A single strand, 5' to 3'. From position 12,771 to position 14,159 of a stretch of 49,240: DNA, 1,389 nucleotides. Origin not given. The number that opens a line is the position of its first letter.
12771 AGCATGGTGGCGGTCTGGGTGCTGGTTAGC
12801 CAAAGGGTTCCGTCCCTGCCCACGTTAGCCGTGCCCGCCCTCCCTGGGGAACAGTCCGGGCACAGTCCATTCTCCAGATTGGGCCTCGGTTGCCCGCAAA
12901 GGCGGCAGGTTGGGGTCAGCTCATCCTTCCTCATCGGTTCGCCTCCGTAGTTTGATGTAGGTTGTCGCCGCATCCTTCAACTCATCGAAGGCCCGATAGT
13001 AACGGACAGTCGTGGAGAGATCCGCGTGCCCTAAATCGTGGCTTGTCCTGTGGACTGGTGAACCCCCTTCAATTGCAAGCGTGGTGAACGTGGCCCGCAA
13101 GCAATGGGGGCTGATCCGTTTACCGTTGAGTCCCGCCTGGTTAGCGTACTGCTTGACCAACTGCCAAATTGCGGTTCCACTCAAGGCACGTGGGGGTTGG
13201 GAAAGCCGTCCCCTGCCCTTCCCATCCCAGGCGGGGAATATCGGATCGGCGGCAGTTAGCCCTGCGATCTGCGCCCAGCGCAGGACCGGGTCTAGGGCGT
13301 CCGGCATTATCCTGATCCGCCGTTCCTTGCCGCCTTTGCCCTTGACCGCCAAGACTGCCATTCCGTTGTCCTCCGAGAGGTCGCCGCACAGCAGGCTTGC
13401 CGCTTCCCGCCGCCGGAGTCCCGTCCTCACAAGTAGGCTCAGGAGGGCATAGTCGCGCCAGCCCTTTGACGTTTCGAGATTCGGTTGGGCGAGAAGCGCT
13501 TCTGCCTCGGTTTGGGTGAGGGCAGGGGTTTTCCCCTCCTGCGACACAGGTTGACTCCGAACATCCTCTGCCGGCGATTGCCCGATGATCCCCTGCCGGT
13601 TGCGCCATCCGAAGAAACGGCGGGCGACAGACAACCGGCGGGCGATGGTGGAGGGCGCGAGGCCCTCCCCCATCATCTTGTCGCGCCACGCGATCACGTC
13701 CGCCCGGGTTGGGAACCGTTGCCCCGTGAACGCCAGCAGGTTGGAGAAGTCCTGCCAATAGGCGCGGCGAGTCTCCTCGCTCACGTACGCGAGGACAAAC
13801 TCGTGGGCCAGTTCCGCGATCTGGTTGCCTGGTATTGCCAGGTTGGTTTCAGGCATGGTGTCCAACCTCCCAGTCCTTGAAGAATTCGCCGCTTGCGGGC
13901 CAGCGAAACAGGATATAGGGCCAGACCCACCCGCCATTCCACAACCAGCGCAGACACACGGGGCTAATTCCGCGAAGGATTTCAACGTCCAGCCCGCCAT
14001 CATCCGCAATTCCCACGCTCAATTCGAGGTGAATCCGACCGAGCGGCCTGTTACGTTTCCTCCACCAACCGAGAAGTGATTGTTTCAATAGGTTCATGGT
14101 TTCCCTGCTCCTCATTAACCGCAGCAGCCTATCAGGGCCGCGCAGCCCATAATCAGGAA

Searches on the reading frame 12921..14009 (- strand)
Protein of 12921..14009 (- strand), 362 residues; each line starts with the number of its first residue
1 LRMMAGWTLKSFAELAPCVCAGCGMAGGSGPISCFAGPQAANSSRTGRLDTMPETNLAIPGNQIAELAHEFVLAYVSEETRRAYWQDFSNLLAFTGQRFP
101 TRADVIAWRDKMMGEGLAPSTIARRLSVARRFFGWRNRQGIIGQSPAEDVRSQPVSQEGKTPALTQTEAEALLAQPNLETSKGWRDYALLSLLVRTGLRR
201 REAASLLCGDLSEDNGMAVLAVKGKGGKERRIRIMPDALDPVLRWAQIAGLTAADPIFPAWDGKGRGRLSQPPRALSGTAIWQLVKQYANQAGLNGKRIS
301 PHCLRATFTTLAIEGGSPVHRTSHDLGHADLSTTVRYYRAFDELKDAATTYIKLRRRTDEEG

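Call 9: search_protein_families(library=pfam, proteins=[window:12921-14009:-], max_evalue=0.01)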
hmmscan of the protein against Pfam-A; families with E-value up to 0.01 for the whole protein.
window:12921-14009:- (362 aa): 2 families
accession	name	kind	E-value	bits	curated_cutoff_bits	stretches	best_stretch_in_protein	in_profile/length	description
PF00589.27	Phage_integrase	-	3.4e-22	79.4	27.1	1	164-341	3-169/172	Phage integrase family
PF02899.23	Phage_int_SAM_1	-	1.4e-07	32.2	22.3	1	76-140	14-83/83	Phage integrase, N-terminal SAM-like domain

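Call 10: search_protein_families(library=phrogs, proteins=[window:12921-14009:-], max_evalue=0.01)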
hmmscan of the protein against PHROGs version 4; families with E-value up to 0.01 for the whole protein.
window:12921-14009:- (362 aa): 5 families
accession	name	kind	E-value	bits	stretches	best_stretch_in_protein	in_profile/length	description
phrog_1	-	integration and excision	1.7e-36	127.7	1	76-350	182-446/611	integrase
phrog_216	-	integration and excision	3.3e-32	112.8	1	124-354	17-238/301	integrase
phrog_23271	-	unknown function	7.8e-09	36.4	1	298-351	8-61/67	-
phrog_34557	-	integration and excision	3.7e-07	31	1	290-350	116-176/183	integrase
phrog_7685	-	integration and excision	7.3e-06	26.7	1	286-350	169-233/240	integrase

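Call 60: search_protein_families(library=ncbifam, proteins=[window:12921-14009:-], max_evalue=0.001)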
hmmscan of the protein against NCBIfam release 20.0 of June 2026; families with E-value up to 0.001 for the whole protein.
window:12921-14009:- (362 aa): 9 families
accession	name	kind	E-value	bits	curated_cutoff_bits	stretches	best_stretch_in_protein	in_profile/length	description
NF001399.0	PRK00283.1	subfamily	3.5e-38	131.5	279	1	76-338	22-281/300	tyrosine recombinase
TIGR02225.1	recomb_XerD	equivalog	1.7e-37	129.3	329.6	1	76-338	13-272/290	site-specific tyrosine recombinase XerD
TIGR02224.1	recomb_XerC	equivalog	2.4e-34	119.1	335.15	1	76-339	13-276/295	tyrosine recombinase XerC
NF040815.2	recomb_XerA_Arch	equivalog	3.3e-29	102.3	220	1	74-340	10-254/263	site-specific tyrosine recombinase/integron integrase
NF002331.0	PRK01287.1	subfamily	7.3e-22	77.8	371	1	111-339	89-311/365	site-specific tyrosine recombinase XerC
NF003462.0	PRK05084.1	equivalog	1.2e-14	53.9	267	1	185-348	196-352/360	tyrosine recombinase XerS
TIGR02249.1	integrase_gron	subfamily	2e-11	43.8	265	1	279-338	240-298/315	integron integrase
NF011946.0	PRK15417.1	equivalog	6e-09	35.5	435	1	285-339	261-314/337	integron integrase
NF007371.0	PRK09871.1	subfamily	1.4e-05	24.7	222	1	164-338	7-172/198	tyrosine-type DNA invertase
